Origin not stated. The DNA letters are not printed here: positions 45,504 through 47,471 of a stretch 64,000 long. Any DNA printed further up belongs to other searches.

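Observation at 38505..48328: AT-richer nine-gene locus: Arn/Gtr-like periplasmic glycosyl-transfer core with an unusual tailoring set (sulfo-, methyl-, FemAB-type) and an MprF-type flippase-like protein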

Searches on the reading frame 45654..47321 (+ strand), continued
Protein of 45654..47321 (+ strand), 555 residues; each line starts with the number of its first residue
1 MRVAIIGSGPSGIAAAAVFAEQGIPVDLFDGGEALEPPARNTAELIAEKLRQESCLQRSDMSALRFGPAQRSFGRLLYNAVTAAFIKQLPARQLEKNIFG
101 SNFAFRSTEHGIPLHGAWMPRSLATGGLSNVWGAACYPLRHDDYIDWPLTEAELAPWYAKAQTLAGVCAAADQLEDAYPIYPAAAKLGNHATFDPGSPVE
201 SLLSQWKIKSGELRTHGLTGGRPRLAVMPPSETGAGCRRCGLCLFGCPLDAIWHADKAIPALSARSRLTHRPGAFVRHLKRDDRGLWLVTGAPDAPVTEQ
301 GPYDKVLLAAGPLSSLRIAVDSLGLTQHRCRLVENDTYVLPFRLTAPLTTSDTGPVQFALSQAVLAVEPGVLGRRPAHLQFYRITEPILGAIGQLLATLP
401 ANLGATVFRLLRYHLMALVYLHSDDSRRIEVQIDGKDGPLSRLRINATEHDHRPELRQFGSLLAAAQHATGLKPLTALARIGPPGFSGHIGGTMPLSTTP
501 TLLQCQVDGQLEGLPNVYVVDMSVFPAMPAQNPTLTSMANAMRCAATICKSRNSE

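Call 37: search_protein_families(library=pfam, proteins=[L016:4022-5257:+, L016:5630-7225:+, L016:7200-8651:+, L016:11648-13078:-, L016:12877-15015:-, L014:3462-5225:+, L014:5222-6040:+, L014:6627-8288:-, L014:12596-13780:-, L014:13777-15057:-], max_evalue=0.001)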
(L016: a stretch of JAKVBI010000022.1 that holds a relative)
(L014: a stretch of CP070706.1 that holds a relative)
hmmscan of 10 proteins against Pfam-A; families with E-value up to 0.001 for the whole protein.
L016:4022-5257:+ (411 aa): 1 family
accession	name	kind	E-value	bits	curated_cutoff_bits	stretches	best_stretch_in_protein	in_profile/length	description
PF00535.33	Glycos_transf_2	-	3e-22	79.7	23.3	1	32-149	1-122/168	Glycosyl transferase family 2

L016:5630-7225:+ (531 aa): 1 family
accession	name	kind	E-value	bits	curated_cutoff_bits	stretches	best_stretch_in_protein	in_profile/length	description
PF13231.12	PMT_2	-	2e-14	54.5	26.1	1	147-301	3-160/160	Dolichyl-phosphate-mannose-protein mannosyltransferase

L016:7200-8651:+ (483 aa): 4 families
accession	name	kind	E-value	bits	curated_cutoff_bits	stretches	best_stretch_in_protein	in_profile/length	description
PF00884.28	Sulfatase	-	1.5e-39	136.5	25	1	55-359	1-299/301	Sulfatase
PF01663.27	Phosphodiest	-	4.6e-17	63.1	23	1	58-304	2-220/342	Type I phosphodiesterase / nucleotide pyrophosphatase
PF16347.10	SGSH_C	-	2.3e-16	60.8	29.3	1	309-425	2-127/154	N-sulphoglucosamine sulphohydrolase, C-terminal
PF02995.22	DUF229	-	3.6e-06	26.4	25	1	268-348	306-385/496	Protein of unknown function (DUF229)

L016:11648-13078:- (476 aa): 0 families

L016:12877-15015:- (712 aa): 7 families
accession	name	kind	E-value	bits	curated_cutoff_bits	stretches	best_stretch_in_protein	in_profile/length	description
PF13432.12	TPR_16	-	8.3e-11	42.6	32.7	1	568-622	3-57/65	Tetratricopeptide repeat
PF13428.12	TPR_14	-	1.1e-07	32.3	23.5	1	567-603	6-42/44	Tetratricopeptide repeat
PF14559.12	TPR_19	-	3.4e-06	27.7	25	0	573-635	2-64/68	Tetratricopeptide repeat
PF07719.23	TPR_2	-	8.1e-06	26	27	0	669-698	5-34/34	Tetratricopeptide repeat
PF13414.12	TPR_11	-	1.5e-05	25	26.8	1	575-605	7-37/42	TPR repeat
PF13371.12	TPR_9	-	2.3e-05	24.8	35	0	577-640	10-73/73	Tetratricopeptide repeat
PF00515.34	TPR_1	-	0.00016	21.8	27.8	0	569-595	8-34/34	Tetratricopeptide repeat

L014:3462-5225:+ (587 aa): 2 families
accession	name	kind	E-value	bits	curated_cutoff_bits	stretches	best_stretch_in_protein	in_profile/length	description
PF00318.25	Ribosomal_S2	-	2.3e-91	305.3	26.1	1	35-250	1-216/216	Ribosomal protein S2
PF00857.26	Isochorismatase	-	9.5e-24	84.9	27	1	371-571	1-175/175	Isochorismatase domain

L014:5222-6040:+ (272 aa): 0 families

L014:6627-8288:- (553 aa): 0 families

L014:12596-13780:- (394 aa): 1 family
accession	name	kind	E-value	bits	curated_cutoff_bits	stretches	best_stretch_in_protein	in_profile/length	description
PF00873.25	ACR_tran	-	2.4e-52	178.3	28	1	12-234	6-226/1021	AcrB/AcrD/AcrF family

L014:13777-15057:- (426 aa): 4 families
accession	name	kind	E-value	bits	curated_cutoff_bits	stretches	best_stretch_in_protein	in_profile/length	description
PF16576.10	HlyD_D23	-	2.1e-25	89.7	30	1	112-312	18-214/214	Barrel-sandwich domain of CusB or HlyD membrane-fusion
PF13437.12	HlyD_3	-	9.6e-24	84.6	22.2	1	210-309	2-106/106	HlyD family secretion protein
PF13533.13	Biotin_lipoyl_2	-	4.2e-06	26.9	29.8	1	116-145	3-32/32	Biotin-lipoyl like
PF00364.28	Biotin_lipoyl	-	1.1e-05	25.6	22.1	0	116-144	45-73/73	Biotin-requiring enzyme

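Call 39: search_protein_families(library=pfam, proteins=[L012:1416-3641:+, L014:6630-8357:-, L016:11651-13105:-, L020:7381-8736:+, L020:11553-13232:+, L059:14322-16310:-, L065:7081-8649:+, L059:9229-10098:-, L017:6098-8659:+, L019:2236-4935:+], max_evalue=0.01)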
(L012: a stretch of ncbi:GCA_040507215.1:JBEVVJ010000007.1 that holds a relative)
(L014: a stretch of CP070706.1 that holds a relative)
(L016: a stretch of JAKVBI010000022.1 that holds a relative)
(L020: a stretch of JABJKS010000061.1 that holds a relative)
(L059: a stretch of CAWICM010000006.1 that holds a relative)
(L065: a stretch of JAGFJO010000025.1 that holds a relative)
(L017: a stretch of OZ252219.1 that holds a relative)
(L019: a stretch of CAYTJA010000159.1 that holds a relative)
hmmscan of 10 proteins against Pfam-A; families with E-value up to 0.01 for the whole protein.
L012:1416-3641:+ (741 aa): 10 families
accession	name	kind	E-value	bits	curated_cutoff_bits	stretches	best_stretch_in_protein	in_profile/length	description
PF07719.23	TPR_2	-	6.1e-06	26.4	27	0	637-663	2-28/34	Tetratricopeptide repeat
PF00515.34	TPR_1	-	8.8e-06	25.8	27.8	1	638-663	3-28/34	Tetratricopeptide repeat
PF13424.12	TPR_12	-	0.0005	20.7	30.1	0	593-629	38-74/77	Tetratricopeptide repeat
PF13432.12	TPR_16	-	0.00089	20.1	32.7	0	576-624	7-55/65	Tetratricopeptide repeat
PF14559.12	TPR_19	-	0.0013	19.4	25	0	552-603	11-62/68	Tetratricopeptide repeat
PF13174.12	TPR_6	-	0.0027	18.7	26.3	0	602-624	2-24/33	Tetratricopeptide repeat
PF12895.13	ANAPC3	-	0.005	17.5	27.2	0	643-683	30-67/82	Anaphase-promoting complex, cyclosome, subunit 3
PF13181.12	TPR_8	-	0.0054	17.2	25.7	0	602-624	3-25/34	Tetratricopeptide repeat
PF13431.12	TPR_17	-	0.0074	16.9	24.4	0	556-586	3-33/34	Tetratricopeptide repeat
PF13428.12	TPR_14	-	0.0087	17.1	23.5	0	569-607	4-42/44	Tetratricopeptide repeat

L014:6630-8357:- (576 aa): 1 family
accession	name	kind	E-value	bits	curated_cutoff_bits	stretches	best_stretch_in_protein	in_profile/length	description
PF09852.15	DUF2079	-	0.002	17.8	28.2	1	394-454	273-336/459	Predicted membrane protein (DUF2079)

L016:11651-13105:- (485 aa): 0 families

L020:7381-8736:+ (452 aa): 0 families

L020:11553-13232:+ (560 aa): 0 families

L059:14322-16310:- (663 aa): 0 families

L065:7081-8649:+ (523 aa): 0 families

L059:9229-10098:- (290 aa): 1 family
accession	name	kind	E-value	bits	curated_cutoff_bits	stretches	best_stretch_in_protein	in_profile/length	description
PF04138.20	GtrA_DPMS_TM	-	5.3e-10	40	26.1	1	159-277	1-117/117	GtrA/DPMS, transmembrane domain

L017:6098-8659:+ (854 aa): 2 families
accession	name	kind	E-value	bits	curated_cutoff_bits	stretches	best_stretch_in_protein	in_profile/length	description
PF03713.19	DUF305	-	2.7e-40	138.3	27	1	95-241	1-148/151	Domain of unknown function (DUF305)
PF13628.12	DUF4142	-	3.4e-08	34.3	27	1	94-226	2-121/138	Domain of unknown function (DUF4142)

L019:2236-4935:+ (900 aa): 2 families
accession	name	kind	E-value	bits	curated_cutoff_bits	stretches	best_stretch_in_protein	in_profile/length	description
PF00535.33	Glycos_transf_2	-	9.9e-21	74.8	23.3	1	521-681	1-162/168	Glycosyl transferase family 2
PF13641.12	Glyco_tranf_2_3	-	0.008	16.7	27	0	520-631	3-123/230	Glycosyltransferase like family 2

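Call 57: predict_structure(alignment_id=A2)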
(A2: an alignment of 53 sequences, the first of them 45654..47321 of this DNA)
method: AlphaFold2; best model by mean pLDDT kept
length: 555 residues; sequences in the alignment: 53
mean_pLDDT: 93.8   pTM: 0.94
mean pLDDT of the five models: 93.8, 93.4, 92.8, 92.5, 92.3
residues with pLDDT >= 90: 482; 70-90: 61; 50-70: 10; < 50: 2
segments of 3 or more residues with pLDDT < 50: none
pLDDT, mean of each block of 10 residues (from residue 1): 98 98 97 95 96 92 89 91 88 91 93 93 94 90 97 97 93 93 60 86 96 98 94 88 95 95 94 97 98 95 98 98 97 97 91 88 97 96 95 93 93 96 97 94 94 91 97 96 94 98 98 98 98 97 98 78
secondary structure, 60 per line:
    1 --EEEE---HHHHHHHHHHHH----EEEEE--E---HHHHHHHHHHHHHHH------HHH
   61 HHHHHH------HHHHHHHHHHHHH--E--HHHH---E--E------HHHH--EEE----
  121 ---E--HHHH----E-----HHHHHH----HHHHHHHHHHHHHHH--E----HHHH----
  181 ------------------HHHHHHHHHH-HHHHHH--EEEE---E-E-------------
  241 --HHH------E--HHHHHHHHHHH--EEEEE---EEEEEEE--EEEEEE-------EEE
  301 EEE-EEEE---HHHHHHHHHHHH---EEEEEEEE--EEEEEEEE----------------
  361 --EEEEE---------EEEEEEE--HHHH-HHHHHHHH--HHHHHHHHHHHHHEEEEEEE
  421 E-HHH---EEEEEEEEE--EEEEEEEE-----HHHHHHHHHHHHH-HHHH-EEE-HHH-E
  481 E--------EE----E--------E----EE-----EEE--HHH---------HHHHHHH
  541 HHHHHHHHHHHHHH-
elements in order: E3-6 H10-21 E26-30 H37-51 H58-66 H73-85 H91-94 H108-111 E114-116 H127-130 H141-146 H151-165 H173-176 H199-208 H210-215 E218-221 H255-265 E268-272 E276-282 E285-290 E298-303 E305-308 H312-323 E327-334 E337-344 E363-367 E377-383 H386-389 H391-398 H401-413 E414-421 E429-437 E440-447 H453-465 H467-470 E472-474 E517-519 H534-554

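Call 62: fold_search(model_id=the predicted structure, library=pdb)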
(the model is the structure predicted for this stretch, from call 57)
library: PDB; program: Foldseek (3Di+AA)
matches with E <= 10: 1908; with E <= 0.001: 603
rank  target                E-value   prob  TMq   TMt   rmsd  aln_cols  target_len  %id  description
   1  9jqa_A                1.4e-22  1.00  0.68  0.70   6.5       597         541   15  Cryo-EM Structure of Fructose Dehydrogenase Variant from Gluconobacter japonicus Truncating Heme 1c and C-Terminal Hyd (released 2025-08-06)
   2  8jej_A                1.1e-21  1.00  0.67  0.69   6.4       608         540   14  Cryo-EM Structure of Na-dithionite Reduced Membrane-bound Fructose Dehydrogenase from Gluconobacter japonicus (released 2023-10-25)
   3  8xcn_A                1.2e-21  1.00  0.67  0.69   6.5       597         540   14  Cryo-EM Structure of Membrane-bound Fructose Dehydrogenase from Gluconobacter japonicus variant-N1190A (released 2024-05-22)
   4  8grj_B                2.4e-21  1.00  0.66  0.68   6.4       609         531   15  Crystal structure of gamma-alpha subunit complex from Burkholderia cepacia FAD glucose dehydrogenase in complex with g (released 2023-09-06)
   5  8k6j_A                7.9e-21  1.00  0.65  0.67   7.3       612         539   14  Cryo-EM Structure of Membrane-bound Fructose Dehydrogenase from Gluconobacter japonicus variant-H1147A (released 2024-05-22)
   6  7w2j_A                1.0e-20  1.00  0.68  0.70   6.0       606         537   14  Cryo-EM Structure of Membrane-bound Fructose Dehydrogenase from Gluconobacter japonicus (released 2022-11-30)
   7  8xcm_A                1.5e-20  1.00  0.65  0.67   7.4       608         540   14  Cryo-EM Structure of Membrane-bound Fructose Dehydrogenase from Gluconobacter japonicus variant-N1146Q (released 2024-05-22)
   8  8k6k_A                1.6e-20  1.00  0.67  0.69   6.5       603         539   15  Cryo-EM Structure of Membrane-bound Fructose Dehydrogenase from Gluconobacter japonicus variant-N1146A (released 2024-05-22)
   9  7qf8                  4.3e-20  1.00  0.63  0.69   7.3       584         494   20  Crystal structure of a bacterial pyranose 2-oxidase from Pseudoarthrobacter siccitolerans (released 2023-06-14)
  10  8qve                  4.6e-20  1.00  0.62  0.69   6.5       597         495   18  C-glucosyl oxidoreductase (DaCGO1) from Deinococcus aerius (released 2024-05-29)
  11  7dve_A                5.4e-20  1.00  0.61  0.67   8.0       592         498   18  Crystal structure of FAD-dependent C-glycoside oxidase (released 2021-09-08)
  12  7qva                  7.1e-20  1.00  0.59  0.70   8.3       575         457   19  Crystal structure of a bacterial pyranose 2-oxidase in complex with mangiferin (released 2023-08-16)
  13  6a2u_B                7.5e-20  1.00  0.65  0.67   6.2       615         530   16  Crystal structure of gamma-alpha subunit complex from Burkholderia cepacia FAD glucose dehydrogenase (released 2019-06-19)
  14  7qfd                  1.3e-18  1.00  0.59  0.70   7.7       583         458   18  Crystal structure of a bacterial pyranose 2-oxidase complex with D-glucose (released 2023-07-05)
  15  3k4k                  1.9e-18  1.00  0.60  0.58   9.5       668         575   13  Pyranose 2-oxidase F454N mutant (released 2010-05-12)
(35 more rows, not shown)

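Call 83: search_dna_similar(query=window:45654-47321:+, collection=plasmids, mode=protein, max_rows=10)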
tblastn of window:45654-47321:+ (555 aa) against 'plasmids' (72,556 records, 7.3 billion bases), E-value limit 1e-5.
Records with a match: 43; places in all: 44; records where one place covers at least 80% of the query: 3.
Best place of each record, by identity: <60% 43.
By first word of the organism name: Rhizobium 32; Paraburkholderia 5; Caballeronia 3; Azospirillum 1; Burkholderia 1; Acidiphilium 1.
By predicted mobility (MOB-suite, as given by PLSDB): non-mobilizable 35; conjugative 5; mobilizable 3.
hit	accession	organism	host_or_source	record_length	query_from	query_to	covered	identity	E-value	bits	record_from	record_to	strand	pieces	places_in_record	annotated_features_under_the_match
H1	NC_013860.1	Azospirillum sp. B510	-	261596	99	548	81%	29.9%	3e-33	143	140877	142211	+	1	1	GMC oxidoreductase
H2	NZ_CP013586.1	Rhizobium phaseoli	Phaseolus vulgaris,Whole ...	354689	109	551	80%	26.2%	5e-9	67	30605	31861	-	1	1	FAD-dependent oxidoreductase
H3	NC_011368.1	Rhizobium leguminosarum bv. trifolii WSM2304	-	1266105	122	545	76%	27.2%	7e-9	67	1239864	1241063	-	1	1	record has no annotation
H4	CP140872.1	Rhizobium ruizarguesonis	Trifolium pratense,whole organism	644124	109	551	80%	25.5%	4e-9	67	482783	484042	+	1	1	FAD-dependent oxidoreductase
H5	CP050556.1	Rhizobium leguminosarum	Vicia sativa,cell culture,root nodule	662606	109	551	80%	25.5%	4e-9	67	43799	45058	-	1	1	FAD-dependent oxidoreductase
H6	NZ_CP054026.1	Rhizobium indicum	Pisum sativum l. (pea),Pure culture,Pea ...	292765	122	551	77%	26.1%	9e-8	63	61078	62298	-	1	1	FAD-dependent oxidoreductase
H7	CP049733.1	Rhizobium leguminosarum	Pisum sativum,Pisum sativum nodules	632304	109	551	80%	25.3%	5e-9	67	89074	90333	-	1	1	FAD-dependent oxidoreductase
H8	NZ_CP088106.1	Rhizobium ruizarguesonis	cell culture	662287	105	551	81%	24.9%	1e-8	66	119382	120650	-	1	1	FAD-dependent oxidoreductase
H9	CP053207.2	Rhizobium leguminosarum bv. trifolii TA1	-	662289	105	551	81%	24.9%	1e-8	66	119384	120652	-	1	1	FAD-dependent oxidoreductase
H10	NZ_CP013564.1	Rhizobium phaseoli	Phaseolus vulgaris,Whole ...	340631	109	551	80%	25.1%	3e-9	68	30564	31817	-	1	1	FAD-dependent oxidoreductase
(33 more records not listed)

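Call 86: get_annotated_region(hit=H1, flank=8000)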
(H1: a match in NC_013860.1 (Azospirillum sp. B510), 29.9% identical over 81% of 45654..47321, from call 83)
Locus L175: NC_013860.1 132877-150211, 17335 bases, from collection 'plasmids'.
description: Azospirillum sp. B510 plasmid pAB510f, complete sequence
organism: Azospirillum sp. B510 (NCBI taxid 137722)
taxonomy: Bacteria; Pseudomonadota; Alphaproteobacteria; Rhodospirillales; Azospirillaceae; Azospirillum; Azospirillum sp. B510
host: -; source: -; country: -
typing (MOB-suite, as given by PLSDB): mobilizable; replicon rep_cluster_1806; relaxase MOBP,MOBP
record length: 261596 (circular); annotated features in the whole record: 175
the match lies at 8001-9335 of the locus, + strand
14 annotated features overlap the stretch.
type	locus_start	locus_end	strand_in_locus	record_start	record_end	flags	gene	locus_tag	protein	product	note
CDS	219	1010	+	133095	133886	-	-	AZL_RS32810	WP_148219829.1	class I SAM-dependent methyltransferase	-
CDS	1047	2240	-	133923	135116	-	-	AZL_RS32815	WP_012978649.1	glycosyltransferase family 4 protein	-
CDS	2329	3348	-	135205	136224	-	-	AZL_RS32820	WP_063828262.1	glycosyltransferase family 2 protein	-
CDS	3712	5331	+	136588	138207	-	-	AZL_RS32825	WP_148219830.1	hypothetical protein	-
CDS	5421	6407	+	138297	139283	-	-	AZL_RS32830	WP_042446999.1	lysylphosphatidylglycerol synthase transmembrane domain-containing protein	-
CDS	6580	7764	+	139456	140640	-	-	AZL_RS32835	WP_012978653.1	glycosyltransferase family 9 protein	-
CDS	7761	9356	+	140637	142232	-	-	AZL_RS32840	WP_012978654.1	GMC oxidoreductase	-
CDS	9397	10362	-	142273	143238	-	-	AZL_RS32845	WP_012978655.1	NAD(P)-dependent oxidoreductase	-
CDS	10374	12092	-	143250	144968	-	-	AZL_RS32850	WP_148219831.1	hypothetical protein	-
CDS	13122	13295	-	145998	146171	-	-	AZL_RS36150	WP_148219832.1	type II toxin-antitoxin system PemK/MazF family toxin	-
CDS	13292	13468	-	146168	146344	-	-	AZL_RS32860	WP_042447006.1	antitoxin MazE-like protein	-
CDS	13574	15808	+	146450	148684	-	-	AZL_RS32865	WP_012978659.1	biotin/lipoyl-binding protein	-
CDS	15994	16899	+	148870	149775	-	cysD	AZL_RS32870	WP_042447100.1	sulfate adenylyltransferase subunit CysD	GO:0019419 - sulfate reduction [Evidence IEA]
CDS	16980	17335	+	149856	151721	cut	cysN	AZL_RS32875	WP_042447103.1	sulfate adenylyltransferase subunit CysN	GO:0006790 - sulfur compound metabolic process [Evidence IEA]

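Call 90: search_protein_families(library=pfam, proteins=[L175:3712-5331:+, L175:10374-12092:-, L175:2329-3348:-], max_evalue=0.01)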
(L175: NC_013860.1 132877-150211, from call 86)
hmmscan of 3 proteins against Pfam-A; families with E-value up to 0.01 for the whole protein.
L175:3712-5331:+ (539 aa): 4 families
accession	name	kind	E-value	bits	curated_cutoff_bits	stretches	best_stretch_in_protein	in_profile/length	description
PF13431.12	TPR_17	-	5.1e-05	23.7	24.4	0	56-86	1-31/34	Tetratricopeptide repeat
PF14559.12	TPR_19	-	0.00011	22.8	25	0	47-95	4-52/68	Tetratricopeptide repeat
PF12688.13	TPR_5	-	0.00094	19.8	24.2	0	74-156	44-119/119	Tetratrico peptide repeat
PF01075.23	Glyco_transf_9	-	0.0047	16.7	22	1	455-482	178-205/247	Glycosyltransferase family 9 (heptosyltransferase)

L175:10374-12092:- (572 aa): 0 families

L175:2329-3348:- (339 aa): 2 families
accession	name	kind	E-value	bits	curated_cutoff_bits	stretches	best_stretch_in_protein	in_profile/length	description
PF00535.33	Glycos_transf_2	-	1.6e-31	110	23.3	1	7-168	1-165/168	Glycosyl transferase family 2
PF10111.15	Glyco_tranf_2_2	-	3.4e-05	23.9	27.3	1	8-98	2-92/276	Glycosyltransferase like family 2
